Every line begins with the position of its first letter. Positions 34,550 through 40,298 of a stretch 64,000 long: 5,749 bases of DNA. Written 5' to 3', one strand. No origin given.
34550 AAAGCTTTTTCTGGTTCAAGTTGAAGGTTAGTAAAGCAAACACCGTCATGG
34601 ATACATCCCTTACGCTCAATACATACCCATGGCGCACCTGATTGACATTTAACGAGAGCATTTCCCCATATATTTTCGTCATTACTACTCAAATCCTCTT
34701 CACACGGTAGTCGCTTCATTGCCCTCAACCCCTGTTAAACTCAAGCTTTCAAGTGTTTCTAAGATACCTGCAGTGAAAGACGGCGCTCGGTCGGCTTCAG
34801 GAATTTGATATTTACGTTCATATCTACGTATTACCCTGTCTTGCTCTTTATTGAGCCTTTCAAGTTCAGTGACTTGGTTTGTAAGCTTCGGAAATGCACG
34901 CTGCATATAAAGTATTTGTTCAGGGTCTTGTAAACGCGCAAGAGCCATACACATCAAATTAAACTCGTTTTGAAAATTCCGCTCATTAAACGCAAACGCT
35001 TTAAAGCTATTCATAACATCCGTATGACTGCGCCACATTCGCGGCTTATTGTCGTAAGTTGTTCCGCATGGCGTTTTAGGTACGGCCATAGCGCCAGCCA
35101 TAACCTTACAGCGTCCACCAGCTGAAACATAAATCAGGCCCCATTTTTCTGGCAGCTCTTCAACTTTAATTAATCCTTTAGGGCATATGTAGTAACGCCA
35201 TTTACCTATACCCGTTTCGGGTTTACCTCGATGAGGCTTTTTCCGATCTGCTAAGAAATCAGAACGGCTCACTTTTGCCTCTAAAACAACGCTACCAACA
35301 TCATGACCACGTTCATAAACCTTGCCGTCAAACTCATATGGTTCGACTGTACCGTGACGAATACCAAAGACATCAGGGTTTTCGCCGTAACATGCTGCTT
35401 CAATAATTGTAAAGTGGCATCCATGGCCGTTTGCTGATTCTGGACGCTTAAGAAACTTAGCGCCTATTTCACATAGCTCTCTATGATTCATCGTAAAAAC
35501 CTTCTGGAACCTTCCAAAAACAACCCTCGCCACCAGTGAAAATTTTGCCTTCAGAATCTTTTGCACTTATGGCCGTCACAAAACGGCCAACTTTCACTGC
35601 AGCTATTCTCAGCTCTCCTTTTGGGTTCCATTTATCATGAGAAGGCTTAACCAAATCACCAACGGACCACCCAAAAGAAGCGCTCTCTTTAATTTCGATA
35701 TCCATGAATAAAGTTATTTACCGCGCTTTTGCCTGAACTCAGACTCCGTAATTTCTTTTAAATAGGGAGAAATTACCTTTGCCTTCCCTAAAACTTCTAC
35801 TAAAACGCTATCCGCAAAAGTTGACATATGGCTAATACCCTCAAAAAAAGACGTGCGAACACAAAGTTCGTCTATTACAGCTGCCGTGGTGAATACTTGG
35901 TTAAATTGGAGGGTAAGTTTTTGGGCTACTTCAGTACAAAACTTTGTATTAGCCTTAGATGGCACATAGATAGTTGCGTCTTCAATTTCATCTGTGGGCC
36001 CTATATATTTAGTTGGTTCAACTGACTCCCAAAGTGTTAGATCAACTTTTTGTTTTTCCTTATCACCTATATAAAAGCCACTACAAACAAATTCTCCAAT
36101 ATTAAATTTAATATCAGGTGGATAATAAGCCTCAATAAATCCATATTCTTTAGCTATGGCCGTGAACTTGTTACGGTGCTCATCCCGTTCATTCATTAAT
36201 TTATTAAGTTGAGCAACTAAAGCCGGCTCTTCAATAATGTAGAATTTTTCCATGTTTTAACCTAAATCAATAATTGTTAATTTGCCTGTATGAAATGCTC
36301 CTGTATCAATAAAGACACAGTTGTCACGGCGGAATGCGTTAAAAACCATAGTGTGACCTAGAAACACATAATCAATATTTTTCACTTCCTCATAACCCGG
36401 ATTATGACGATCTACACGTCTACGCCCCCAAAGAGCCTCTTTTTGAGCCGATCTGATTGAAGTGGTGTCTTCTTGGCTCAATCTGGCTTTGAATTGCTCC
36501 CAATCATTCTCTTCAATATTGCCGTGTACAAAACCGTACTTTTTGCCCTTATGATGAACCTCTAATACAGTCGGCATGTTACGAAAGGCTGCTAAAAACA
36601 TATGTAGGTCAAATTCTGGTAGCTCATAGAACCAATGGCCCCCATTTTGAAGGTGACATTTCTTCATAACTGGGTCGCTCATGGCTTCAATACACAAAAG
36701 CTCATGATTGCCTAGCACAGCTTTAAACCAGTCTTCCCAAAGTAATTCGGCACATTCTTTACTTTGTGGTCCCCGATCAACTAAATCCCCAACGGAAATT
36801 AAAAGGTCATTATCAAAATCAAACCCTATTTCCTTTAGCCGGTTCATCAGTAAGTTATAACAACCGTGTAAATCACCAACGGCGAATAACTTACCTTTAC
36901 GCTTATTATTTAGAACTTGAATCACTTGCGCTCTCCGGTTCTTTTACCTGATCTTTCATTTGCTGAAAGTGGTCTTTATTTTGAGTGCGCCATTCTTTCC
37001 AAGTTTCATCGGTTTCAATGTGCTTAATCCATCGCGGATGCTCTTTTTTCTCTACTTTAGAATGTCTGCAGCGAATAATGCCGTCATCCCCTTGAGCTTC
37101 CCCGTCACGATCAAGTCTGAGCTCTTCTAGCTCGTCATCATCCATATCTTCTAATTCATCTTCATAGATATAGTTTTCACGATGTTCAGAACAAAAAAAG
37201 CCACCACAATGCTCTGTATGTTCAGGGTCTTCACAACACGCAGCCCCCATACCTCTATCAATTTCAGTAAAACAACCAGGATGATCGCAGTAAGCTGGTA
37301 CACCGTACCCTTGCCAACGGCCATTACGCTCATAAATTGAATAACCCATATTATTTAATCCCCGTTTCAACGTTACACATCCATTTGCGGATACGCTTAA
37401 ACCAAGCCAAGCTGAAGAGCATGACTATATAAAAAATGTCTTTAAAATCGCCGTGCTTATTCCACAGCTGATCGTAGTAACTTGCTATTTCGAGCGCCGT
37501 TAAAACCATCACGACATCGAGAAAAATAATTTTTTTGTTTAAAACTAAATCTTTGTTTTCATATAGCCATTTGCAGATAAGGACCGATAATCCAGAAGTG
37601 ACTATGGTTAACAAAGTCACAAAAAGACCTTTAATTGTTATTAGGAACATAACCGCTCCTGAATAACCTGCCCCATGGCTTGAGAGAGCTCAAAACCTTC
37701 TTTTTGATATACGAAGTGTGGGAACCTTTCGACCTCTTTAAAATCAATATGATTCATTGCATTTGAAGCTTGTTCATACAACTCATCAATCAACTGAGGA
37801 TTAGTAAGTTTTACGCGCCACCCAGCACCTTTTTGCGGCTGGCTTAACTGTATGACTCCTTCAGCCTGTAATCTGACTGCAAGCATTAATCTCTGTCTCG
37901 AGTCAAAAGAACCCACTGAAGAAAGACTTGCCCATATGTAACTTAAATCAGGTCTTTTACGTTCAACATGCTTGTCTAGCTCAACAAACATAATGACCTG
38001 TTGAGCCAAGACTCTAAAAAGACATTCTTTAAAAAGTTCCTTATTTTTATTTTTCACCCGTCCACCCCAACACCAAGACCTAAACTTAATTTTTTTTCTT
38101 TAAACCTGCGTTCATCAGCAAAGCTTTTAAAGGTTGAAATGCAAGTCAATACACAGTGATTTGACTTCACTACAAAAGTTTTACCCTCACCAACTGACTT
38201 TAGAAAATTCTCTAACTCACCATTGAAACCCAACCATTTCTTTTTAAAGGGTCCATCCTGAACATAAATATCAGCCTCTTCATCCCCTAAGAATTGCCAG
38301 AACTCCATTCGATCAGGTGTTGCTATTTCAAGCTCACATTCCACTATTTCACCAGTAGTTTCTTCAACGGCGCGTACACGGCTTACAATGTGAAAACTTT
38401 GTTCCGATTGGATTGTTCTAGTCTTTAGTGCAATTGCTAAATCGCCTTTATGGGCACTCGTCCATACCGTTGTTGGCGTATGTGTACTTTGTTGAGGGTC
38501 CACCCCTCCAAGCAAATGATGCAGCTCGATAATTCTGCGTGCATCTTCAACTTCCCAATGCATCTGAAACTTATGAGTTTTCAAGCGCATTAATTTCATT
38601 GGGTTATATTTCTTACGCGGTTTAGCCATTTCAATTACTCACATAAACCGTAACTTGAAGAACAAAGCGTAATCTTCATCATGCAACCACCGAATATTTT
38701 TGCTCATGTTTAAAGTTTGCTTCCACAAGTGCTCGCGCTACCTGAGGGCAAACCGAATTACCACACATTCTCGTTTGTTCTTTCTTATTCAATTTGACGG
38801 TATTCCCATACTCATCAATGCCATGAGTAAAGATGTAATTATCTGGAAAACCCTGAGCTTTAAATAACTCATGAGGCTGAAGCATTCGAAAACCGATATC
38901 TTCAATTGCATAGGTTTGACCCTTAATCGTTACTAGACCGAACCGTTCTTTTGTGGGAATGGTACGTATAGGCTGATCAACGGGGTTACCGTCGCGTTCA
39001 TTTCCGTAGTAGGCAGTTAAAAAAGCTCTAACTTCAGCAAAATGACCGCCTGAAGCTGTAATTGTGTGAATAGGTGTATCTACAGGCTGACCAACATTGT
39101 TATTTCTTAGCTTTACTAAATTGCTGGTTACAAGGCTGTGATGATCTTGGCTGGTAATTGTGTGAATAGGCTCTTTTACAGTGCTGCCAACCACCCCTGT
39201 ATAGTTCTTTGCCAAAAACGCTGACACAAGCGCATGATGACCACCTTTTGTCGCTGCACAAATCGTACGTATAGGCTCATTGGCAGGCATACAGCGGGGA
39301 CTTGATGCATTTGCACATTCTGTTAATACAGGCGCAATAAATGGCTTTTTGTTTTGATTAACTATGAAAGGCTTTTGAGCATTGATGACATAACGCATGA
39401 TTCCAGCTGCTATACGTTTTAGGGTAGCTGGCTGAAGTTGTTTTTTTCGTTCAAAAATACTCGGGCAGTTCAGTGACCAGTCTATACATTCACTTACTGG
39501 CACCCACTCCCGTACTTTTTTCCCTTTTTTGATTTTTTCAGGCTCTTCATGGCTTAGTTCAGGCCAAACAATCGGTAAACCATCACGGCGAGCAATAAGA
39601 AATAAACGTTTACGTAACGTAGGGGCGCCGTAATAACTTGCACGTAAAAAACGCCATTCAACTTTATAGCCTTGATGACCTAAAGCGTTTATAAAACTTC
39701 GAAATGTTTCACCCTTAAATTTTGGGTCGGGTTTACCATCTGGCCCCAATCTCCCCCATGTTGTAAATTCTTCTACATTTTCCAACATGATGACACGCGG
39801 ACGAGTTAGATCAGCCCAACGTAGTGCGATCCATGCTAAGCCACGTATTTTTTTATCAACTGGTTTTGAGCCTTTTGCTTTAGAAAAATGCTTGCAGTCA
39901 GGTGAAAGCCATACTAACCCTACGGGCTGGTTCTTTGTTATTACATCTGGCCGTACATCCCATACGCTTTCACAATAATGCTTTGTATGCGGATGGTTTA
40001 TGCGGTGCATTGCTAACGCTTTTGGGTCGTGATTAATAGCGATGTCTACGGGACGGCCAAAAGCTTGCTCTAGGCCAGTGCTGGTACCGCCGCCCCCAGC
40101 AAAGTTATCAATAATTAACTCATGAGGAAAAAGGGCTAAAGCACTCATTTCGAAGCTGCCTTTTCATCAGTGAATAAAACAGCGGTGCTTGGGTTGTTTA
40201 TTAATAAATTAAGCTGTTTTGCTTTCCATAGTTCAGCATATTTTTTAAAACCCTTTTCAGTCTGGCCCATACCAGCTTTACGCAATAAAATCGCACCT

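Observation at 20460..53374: Ten dispersed arrays of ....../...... hexamers on a strict 8-bp register, each at the head of a transcription unit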

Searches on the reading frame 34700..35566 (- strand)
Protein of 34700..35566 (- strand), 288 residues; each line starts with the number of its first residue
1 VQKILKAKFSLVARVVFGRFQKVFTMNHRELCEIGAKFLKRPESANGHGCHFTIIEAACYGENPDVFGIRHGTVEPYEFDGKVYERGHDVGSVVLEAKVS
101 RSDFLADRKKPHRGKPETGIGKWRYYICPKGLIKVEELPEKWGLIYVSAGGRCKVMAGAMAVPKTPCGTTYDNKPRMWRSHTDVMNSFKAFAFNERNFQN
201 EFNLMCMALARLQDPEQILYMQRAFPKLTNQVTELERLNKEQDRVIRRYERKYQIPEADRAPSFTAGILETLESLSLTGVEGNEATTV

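Call 94: search_protein_families(library=phrogs, proteins=[window:34700-35566:-], max_evalue=0.00001)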
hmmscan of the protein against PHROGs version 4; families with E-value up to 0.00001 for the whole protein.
window:34700-35566:- (288 aa): 5 families
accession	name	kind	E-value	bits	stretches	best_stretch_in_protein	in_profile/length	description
phrog_631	-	unknown function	1.8e-73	248.3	1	21-254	18-216/260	-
phrog_9263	-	unknown function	6.4e-21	76.4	1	19-167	55-179/230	-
phrog_5429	-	DNA, RNA and nucleotide metabolism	2.7e-11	44.7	1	95-157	70-132/176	DNA repair protein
phrog_2776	-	unknown function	2.4e-09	38.2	1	94-164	58-128/181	-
phrog_14517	-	unknown function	1e-06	29.5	1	95-151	63-120/296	-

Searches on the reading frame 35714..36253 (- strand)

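Call 94: search_protein_families(library=phrogs, proteins=[window:35714-36253:-], max_evalue=0.00001)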
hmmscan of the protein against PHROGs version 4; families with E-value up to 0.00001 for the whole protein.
window:35714-36253:- (179 aa): 1 family
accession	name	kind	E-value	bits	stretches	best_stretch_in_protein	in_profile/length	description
phrog_20509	-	unknown function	2.2e-49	168.7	1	1-179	1-179/179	-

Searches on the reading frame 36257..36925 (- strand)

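Call 94: search_protein_families(library=phrogs, proteins=[window:36257-36925:-], max_evalue=0.00001)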
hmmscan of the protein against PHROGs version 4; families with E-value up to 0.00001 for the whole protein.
window:36257-36925:- (222 aa): 5 families
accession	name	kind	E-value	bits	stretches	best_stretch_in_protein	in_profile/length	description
phrog_246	-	other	5.9e-79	267.1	1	1-221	166-382/417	NinI-like serine-threonine phosphatase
phrog_9096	-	unknown function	1.3e-29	104.2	1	10-130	12-135/157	-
phrog_20114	-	other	4.3e-20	73.4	1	10-125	2-114/131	phosphoesterase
phrog_28031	-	unknown function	1.6e-09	38.4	1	13-85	143-226/406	-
phrog_8238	-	DNA, RNA and nucleotide metabolism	7.1e-08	32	1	11-141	172-308/737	RNA ligase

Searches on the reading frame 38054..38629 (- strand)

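Call 94: search_protein_families(library=phrogs, proteins=[window:38054-38629:-], max_evalue=0.00001)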
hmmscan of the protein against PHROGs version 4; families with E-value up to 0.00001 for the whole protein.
window:38054-38629:- (191 aa): 1 family
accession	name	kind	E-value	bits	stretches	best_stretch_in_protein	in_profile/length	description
phrog_6133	-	unknown function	8.6e-72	242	1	1-190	3-209/210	-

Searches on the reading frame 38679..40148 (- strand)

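Call 62: search_protein_families(library=phrogs, proteins=[window:38679-40148:-], max_evalue=0.001)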
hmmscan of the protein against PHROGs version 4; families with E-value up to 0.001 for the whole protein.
window:38679-40148:- (489 aa): 7 families
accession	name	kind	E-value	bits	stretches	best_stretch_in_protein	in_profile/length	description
phrog_116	-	other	3.9e-103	347.2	1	10-485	208-496/779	DNA methyltransferase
phrog_29443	-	unknown function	2.4e-65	221.4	1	10-160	3-154/273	-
phrog_23072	-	other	4.1e-57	195.5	1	244-484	175-393/400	DNA methyltransferase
phrog_363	-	other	4.8e-35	122.2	1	12-478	56-312/327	DNA methyltransferase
phrog_5999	-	other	1.4e-27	96.9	1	11-106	4-101/109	DNA methyltransferase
phrog_13621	-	unknown function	1.2e-23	84.3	1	358-483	7-113/121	-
phrog_32758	-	other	0.00086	20.1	0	153-186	9-42/154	DNA methyltransferase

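Call 63: search_protein_families(library=pfam, proteins=[window:38679-40148:-], max_evalue=0.001)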
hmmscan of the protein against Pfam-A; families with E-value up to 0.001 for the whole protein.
window:38679-40148:- (489 aa): 1 family
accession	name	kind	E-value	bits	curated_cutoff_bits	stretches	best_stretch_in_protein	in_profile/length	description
PF00145.23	DNA_methylase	-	1.4e-33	117.2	22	1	12-477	3-321/324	C-5 cytosine-specific DNA methylase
